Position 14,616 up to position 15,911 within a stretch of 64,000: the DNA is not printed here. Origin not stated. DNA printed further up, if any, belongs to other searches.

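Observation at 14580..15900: Low-GC single-gene insertion upstream of the def-fmt-rsmB operon encoding an unclassifiable Zn-ribbon/3-TM membrane protein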

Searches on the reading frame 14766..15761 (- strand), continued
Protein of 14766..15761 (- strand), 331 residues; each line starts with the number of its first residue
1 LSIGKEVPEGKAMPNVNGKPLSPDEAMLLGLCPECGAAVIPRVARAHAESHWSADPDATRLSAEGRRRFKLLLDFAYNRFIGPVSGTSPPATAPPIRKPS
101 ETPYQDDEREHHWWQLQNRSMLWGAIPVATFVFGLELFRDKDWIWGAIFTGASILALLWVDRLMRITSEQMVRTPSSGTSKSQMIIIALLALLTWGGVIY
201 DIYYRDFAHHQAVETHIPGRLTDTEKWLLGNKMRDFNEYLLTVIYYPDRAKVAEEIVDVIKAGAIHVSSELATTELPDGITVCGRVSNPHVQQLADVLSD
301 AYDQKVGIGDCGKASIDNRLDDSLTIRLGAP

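Call 39: search_protein_families(library=ncbifam, proteins=[P0001, P0046, P0047, P0052, P0055, P0062, P0070, P0074, P0075, P0009], max_evalue=0.1)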
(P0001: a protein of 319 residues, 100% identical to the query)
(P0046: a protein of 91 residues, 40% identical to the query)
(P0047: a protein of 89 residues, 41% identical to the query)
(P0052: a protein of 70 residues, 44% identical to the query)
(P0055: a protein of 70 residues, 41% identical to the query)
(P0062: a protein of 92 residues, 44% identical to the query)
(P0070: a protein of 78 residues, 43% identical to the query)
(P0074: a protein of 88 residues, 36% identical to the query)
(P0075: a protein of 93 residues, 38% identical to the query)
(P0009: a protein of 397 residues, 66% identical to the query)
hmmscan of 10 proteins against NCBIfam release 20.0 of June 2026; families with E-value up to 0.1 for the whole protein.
P0001 (319 aa): 1 family
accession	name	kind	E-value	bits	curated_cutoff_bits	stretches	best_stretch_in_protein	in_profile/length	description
NF011481.0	PRK14890.1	equivalog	0.066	13.3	61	0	6-37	16-47/61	putative Zn-ribbon RNA-binding protein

P0046 (91 aa): 1 family
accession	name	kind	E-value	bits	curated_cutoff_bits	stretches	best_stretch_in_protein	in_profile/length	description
TIGR01206.1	lysW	equivalog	0.079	12.9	53.2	0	17-32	2-17/54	lysine biosynthesis protein LysW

P0047 (89 aa): 0 families

P0052 (70 aa): 2 families
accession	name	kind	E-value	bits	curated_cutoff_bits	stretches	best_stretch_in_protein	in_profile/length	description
NF011481.0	PRK14890.1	equivalog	0.035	14.1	61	1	7-33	17-43/61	putative Zn-ribbon RNA-binding protein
NF041910.1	HVO_0416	equivalog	0.08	12.9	80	1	12-40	29-56/58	HVO_0416 family zinc finger protein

P0055 (70 aa): 0 families

P0062 (92 aa): 1 family
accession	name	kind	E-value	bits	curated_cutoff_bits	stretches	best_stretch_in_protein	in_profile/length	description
NF033497.1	rubre_like_arch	subfamily_domain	0.05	13.3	32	1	12-30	13-29/34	rubrerythrin-like domain-containing protein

P0070 (78 aa): 0 families

P0074 (88 aa): 1 family
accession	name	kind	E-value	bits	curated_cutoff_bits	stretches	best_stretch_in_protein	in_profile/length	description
NF011481.0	PRK14890.1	equivalog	0.071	13.1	61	1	7-26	17-36/61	putative Zn-ribbon RNA-binding protein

P0075 (93 aa): 1 family
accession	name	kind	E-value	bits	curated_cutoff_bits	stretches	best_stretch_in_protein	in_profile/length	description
NF002572.0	PRK02224.1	equivalog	0.048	11.9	1087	1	15-68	449-502/888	DNA double-strand break repair ATPase Rad50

P0009 (397 aa): 0 families

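Call 43: find_encoding_contigs(protein=P0057, flank=10000, max_places=4)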
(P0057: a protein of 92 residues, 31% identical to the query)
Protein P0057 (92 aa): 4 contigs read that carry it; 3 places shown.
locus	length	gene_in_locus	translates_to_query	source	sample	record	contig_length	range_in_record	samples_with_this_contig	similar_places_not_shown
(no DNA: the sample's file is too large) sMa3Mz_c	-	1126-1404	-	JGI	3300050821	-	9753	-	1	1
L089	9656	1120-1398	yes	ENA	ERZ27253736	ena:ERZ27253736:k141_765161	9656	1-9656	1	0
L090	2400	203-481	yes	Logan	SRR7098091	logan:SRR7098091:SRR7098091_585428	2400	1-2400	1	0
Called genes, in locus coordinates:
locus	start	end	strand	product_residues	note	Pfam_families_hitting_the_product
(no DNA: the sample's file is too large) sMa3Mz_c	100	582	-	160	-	-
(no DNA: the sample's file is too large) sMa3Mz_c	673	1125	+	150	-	-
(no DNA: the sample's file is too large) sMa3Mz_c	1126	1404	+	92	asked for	-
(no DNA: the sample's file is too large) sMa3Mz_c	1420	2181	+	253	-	-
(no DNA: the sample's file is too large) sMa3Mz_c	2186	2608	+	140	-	-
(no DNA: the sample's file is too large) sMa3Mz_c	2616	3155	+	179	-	-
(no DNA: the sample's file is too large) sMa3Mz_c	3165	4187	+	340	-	-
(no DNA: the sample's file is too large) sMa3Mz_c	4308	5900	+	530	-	-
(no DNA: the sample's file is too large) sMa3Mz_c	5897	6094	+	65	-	PF12728:HTH_17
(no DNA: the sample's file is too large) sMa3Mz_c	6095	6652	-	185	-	-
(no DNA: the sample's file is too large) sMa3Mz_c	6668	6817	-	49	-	-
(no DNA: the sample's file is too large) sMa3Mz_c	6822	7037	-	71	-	-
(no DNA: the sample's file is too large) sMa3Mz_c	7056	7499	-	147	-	-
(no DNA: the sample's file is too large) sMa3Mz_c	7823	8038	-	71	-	-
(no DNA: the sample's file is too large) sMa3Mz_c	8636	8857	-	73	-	-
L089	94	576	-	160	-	-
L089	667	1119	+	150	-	-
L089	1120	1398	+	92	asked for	-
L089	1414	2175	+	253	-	-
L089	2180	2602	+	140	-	-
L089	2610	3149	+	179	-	-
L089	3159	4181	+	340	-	-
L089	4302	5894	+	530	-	-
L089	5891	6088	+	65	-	PF12728:HTH_17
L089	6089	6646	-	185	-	-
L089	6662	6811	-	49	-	-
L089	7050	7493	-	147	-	-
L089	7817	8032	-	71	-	-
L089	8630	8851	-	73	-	-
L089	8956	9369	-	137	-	-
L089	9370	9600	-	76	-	-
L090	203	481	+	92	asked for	-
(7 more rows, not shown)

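Call 48: search_protein_families(library=phrogs, proteins=[L089:94-576:-, L089:667-1119:+, L089:1414-2175:+, L089:2180-2602:+, L089:2610-3149:+, L089:3159-4181:+, L089:4302-5894:+, L089:6089-6646:-, L089:7050-7493:-, L089:8956-9369:-], max_evalue=0.01)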
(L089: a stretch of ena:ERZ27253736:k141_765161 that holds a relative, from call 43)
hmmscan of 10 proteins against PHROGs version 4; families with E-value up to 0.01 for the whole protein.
L089:94-576:- (160 aa): 0 families

L089:667-1119:+ (150 aa): 0 families

L089:1414-2175:+ (253 aa): 0 families

L089:2180-2602:+ (140 aa): 0 families

L089:2610-3149:+ (179 aa): 0 families

L089:3159-4181:+ (340 aa): 0 families

L089:4302-5894:+ (530 aa): 0 families

L089:6089-6646:- (185 aa): 0 families

L089:7050-7493:- (147 aa): 4 families
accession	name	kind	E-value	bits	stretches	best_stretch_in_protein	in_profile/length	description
phrog_954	-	other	8.2e-23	81.8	1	1-132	49-193/229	DNA methyltransferase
phrog_6151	-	other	1.8e-13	51.4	1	43-132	1-91/117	DNA methyltransferase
phrog_11564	-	other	1.7e-10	41.7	1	3-81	4-97/117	DNA methyltransferase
phrog_11619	-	other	0.0034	17.8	1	45-110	82-145/186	DNA methyltransferase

L089:8956-9369:- (137 aa): 0 families

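Call 49: find_encoding_contigs(protein=P0005, flank=10000)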
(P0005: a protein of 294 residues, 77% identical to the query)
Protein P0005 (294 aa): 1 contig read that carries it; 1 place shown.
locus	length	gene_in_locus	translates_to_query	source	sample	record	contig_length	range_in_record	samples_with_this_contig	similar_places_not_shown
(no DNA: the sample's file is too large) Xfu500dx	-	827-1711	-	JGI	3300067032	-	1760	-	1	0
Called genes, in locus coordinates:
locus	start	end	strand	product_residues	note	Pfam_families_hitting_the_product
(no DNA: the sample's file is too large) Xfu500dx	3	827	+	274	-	?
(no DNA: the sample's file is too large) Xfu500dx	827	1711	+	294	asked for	-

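Call 50: find_encoding_contigs(protein=P0004, flank=10000)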
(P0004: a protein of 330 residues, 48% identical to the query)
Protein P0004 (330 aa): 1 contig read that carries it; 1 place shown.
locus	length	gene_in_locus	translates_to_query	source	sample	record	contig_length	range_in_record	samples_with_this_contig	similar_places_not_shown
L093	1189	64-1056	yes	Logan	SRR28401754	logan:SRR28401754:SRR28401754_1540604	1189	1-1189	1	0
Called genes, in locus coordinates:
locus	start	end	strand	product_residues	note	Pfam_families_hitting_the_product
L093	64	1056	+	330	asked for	-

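Call 57: fold_search(model_id=the predicted structure, library=viral)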
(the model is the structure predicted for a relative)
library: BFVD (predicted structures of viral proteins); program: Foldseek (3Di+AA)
matches with E <= 10: 350; with E <= 0.001: 1
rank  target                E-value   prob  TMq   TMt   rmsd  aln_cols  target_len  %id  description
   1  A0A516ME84            9.3e-06  1.00  0.29  0.47  20.4       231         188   14  (no name in the UniProt tables at hand)
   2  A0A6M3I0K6            8.0e-02  0.15  0.15  0.10  18.2       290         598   11  (no name in the UniProt tables at hand)
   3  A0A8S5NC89            8.5e-02  0.16  0.11  0.18  16.1       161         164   13  DNA ligase-like protein (Fragment) [Siphoviridae sp. ctzEj35]
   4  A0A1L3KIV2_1          9.5e-02  0.11  0.14  0.04  30.2       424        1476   10  (no name in the UniProt tables at hand)
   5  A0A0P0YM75            1.3e-01  0.23  0.12  0.16  12.6       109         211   14  (no name in the UniProt tables at hand)
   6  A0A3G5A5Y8            2.0e-01  0.41  0.19  0.21  17.9       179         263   12  Methyltransferase [Hyperionvirus sp.]
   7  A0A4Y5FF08            2.0e-01  0.38  0.14  0.16  12.1       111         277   19  (no name in the UniProt tables at hand)
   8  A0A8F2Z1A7            2.5e-01  0.51  0.18  0.27  14.4       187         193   12  G-protein-coupled chemokine receptor (Fragment) [Sheeppox virus]
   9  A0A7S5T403            2.9e-01  0.09  0.12  0.15  19.8       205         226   13  (no name in the UniProt tables at hand)
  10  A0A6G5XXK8            2.9e-01  0.08  0.14  0.09  18.5       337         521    8  (no name in the UniProt tables at hand)
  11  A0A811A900            3.9e-01  0.15  0.13  0.19  13.6       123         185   15  (no name in the UniProt tables at hand)
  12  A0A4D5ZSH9            4.6e-01  0.33  0.20  0.28  17.9       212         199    7  (no name in the UniProt tables at hand)
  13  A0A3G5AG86            4.9e-01  0.23  0.18  0.11  20.2       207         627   11  Ankyrin repeat protein [Satyrvirus sp.]
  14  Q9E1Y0                4.9e-01  0.12  0.15  0.19  21.7       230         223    8  Envelope protein UL20 [Cercopithecine herpesvirus 9 (strain DHV)]
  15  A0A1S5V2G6            5.2e-01  0.13  0.14  0.11  15.1       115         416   10  (no name in the UniProt tables at hand)
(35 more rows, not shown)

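Call 58: search_dna_similar(query=window:14766-15725:-, collection=phages, mode=protein, max_evalue=1, max_rows=15)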
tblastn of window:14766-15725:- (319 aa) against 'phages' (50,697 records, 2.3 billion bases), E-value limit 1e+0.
Records with a match: 1; places in all: 1; records where one place covers at least 80% of the query: 0.
Best place of each record, by identity: <60% 1.
By first word of the organism name: Aeromonas 1.
By host as written in the record: Aeromonas caviae 1.
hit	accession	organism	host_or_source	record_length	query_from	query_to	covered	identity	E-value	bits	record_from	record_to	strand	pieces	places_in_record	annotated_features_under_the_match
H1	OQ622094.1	Aeromonas phage 13AC503A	Aeromonas caviae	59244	136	258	39%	28.7%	7e-1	38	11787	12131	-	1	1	hypothetical protein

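Call 59: search_dna_similar(query=window:14766-15725:-, collection=plasmids, mode=protein, max_evalue=1, max_rows=15)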
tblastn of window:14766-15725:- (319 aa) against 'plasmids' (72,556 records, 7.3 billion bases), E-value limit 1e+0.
Records with a match: 1; places in all: 1; records where one place covers at least 80% of the query: 0.
Best place of each record, by identity: <60% 1.
By first word of the organism name: Peribacillus 1.
By predicted mobility (MOB-suite, as given by PLSDB): non-mobilizable 1.
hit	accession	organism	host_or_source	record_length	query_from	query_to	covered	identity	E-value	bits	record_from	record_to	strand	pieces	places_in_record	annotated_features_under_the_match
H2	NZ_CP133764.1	Peribacillus sp. R9-11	sediment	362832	205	295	29%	34.4%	2e-1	41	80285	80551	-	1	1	aldose 1-epimerase family protein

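Call 60: find_related_loci(query=L089:1414-2175:+, collection=viral_contigs, flank=10000)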
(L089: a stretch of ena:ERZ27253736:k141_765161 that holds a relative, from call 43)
Query L089:1414-2175:+ (253 aa) in viral_contigs; peptide patterns used: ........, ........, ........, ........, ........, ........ (x = any residue, [..] = any of these).
4 stretches matched a pattern, but none encodes a relative of the query by tblastn (E <= 1e-3).

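Call 74: search_protein_families(library=pfam, proteins=[L002:1552-2559:+, L002:2655-3422:-, L001:1758-2732:-, L001:2729-3661:-, L001:3946-5076:-, L001:5191-7200:-], max_evalue=0.001)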
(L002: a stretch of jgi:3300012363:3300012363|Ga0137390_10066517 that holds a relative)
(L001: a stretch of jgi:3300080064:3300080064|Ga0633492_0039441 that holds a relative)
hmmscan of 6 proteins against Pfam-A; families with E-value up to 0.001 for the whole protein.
L002:1552-2559:+ (335 aa): 0 families

L002:2655-3422:- (255 aa): 0 families

L001:1758-2732:- (324 aa): 2 families
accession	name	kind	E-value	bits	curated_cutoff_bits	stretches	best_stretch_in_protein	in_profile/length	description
PF12762.13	DDE_Tnp_IS1595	-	6.3e-38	130.6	27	1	157-309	1-153/153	ISXO2-like transposase domain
PF12760.12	Zn_ribbon_IS1595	-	1.9e-09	37.8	25.4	1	35-83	1-46/46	Transposase zinc-ribbon domain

L001:2729-3661:- (310 aa): 0 families

L001:3946-5076:- (376 aa): 0 families

L001:5191-7200:- (669 aa): 0 families

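Call 75: search_protein_families(library=padloc, proteins=[L002:1552-2559:+, L002:2655-3422:-, L001:2729-3661:-, L001:3946-5076:-, L001:5191-7200:-, P0009, P0034], max_evalue=0.001)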
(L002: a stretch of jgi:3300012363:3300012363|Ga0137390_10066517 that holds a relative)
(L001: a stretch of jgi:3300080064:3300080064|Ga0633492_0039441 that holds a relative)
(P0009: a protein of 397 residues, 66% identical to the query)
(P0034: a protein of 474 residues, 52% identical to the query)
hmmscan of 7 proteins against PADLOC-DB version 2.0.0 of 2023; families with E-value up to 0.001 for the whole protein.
L002:1552-2559:+ (335 aa): 0 families

L002:2655-3422:- (255 aa): 0 families

L001:2729-3661:- (310 aa): 0 families

L001:3946-5076:- (376 aa): 0 families

L001:5191-7200:- (669 aa): 0 families

P0009 (397 aa): 0 families

P0034 (474 aa): 0 families

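Call 78: search_protein_families(library=pfam, proteins=[L089:94-576:-, L089:667-1119:+, L089:1414-2175:+, L089:2180-2602:+, L089:2610-3149:+, L089:3159-4181:+, L089:4302-5894:+, L089:6089-6646:-, L089:8956-9369:-], max_evalue=0.01)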
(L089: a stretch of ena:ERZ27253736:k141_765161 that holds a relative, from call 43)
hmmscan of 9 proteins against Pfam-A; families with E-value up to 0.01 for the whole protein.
L089:94-576:- (160 aa): 0 families

L089:667-1119:+ (150 aa): 0 families

L089:1414-2175:+ (253 aa): 0 families

L089:2180-2602:+ (140 aa): 0 families

L089:2610-3149:+ (179 aa): 0 families

L089:3159-4181:+ (340 aa): 0 families

L089:4302-5894:+ (530 aa): 1 family
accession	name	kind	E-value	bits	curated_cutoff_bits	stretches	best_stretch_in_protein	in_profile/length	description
PF24548.1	EF_EFCAB10_C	-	0.0028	17.7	32.5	0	353-384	15-46/60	EFCAB10, C-terminal EF-hand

L089:6089-6646:- (185 aa): 0 families

L089:8956-9369:- (137 aa): 0 families

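Call 82: find_related_loci(query=A5, collection=viral_contigs, flank=10000)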
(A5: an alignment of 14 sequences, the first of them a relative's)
Query A5 (92 aa) in viral_contigs; peptide patterns used: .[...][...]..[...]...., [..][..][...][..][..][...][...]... (x = any residue, [..] = any of these).
73 stretches matched a pattern, but none encodes a relative of the query by tblastn (E <= 1e-3).

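Call 93: find_encoding_contigs(protein=P0001, flank=4000, max_places=6)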
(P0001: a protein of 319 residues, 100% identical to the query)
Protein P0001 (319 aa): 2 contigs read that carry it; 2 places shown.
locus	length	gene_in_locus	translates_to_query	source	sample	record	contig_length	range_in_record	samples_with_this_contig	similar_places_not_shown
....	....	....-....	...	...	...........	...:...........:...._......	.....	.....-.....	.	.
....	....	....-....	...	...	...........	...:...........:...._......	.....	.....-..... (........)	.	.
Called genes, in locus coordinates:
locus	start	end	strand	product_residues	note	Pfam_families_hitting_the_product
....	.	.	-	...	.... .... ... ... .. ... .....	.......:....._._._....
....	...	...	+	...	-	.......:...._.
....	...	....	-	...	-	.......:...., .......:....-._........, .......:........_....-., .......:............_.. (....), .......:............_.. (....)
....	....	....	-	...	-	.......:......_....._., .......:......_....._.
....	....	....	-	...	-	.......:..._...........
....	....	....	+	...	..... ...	-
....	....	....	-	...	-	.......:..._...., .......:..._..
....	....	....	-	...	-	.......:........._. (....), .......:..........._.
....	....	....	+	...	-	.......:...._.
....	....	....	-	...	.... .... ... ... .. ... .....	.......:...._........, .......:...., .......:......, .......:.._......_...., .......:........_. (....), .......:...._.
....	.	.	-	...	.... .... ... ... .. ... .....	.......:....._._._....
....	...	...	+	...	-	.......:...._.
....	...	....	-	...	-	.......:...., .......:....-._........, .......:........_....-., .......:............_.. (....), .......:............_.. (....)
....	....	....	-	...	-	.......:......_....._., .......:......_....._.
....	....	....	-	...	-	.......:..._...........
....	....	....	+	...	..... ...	-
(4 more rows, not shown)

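Call 102: search_solved_structures(query=A7, max_evalue=1)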
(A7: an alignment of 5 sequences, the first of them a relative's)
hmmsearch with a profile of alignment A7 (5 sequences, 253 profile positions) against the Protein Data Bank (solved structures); distinct sequences matched with E-value up to 1: 0.

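Call 103: search_solved_structures(query=A8, max_evalue=1)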
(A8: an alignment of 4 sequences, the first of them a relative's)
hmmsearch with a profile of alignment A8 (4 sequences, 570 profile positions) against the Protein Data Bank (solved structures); distinct sequences matched with E-value up to 1: 0.

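Call 104: search_solved_structures(query=A9, max_evalue=1)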
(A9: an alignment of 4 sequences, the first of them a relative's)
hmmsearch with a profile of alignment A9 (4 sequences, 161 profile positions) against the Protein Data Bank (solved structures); distinct sequences matched with E-value up to 1: 1.
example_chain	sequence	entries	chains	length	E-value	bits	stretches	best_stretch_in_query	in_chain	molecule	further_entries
7pe3_A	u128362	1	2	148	0.98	12.7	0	71-95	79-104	SHSP domain-containing protein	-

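Call 106: search_solved_structures(query=window:14766-15725:-, max_evalue=5)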
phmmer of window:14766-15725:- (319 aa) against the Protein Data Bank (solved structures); distinct sequences matched with E-value up to 5: 3.
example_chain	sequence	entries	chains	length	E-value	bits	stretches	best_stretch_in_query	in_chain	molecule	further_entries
7jhj_R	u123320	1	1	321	0.083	15.2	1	154-227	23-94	BILF1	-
9e71_Bc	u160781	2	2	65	1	11.7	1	6-35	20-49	Small zinc finger protein HVO-2753-like zinc-binding pocket domain-containing protein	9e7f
4epz_A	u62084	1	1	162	1.2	11.5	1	176-226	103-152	transcription anti-terminator antagonist UpxZ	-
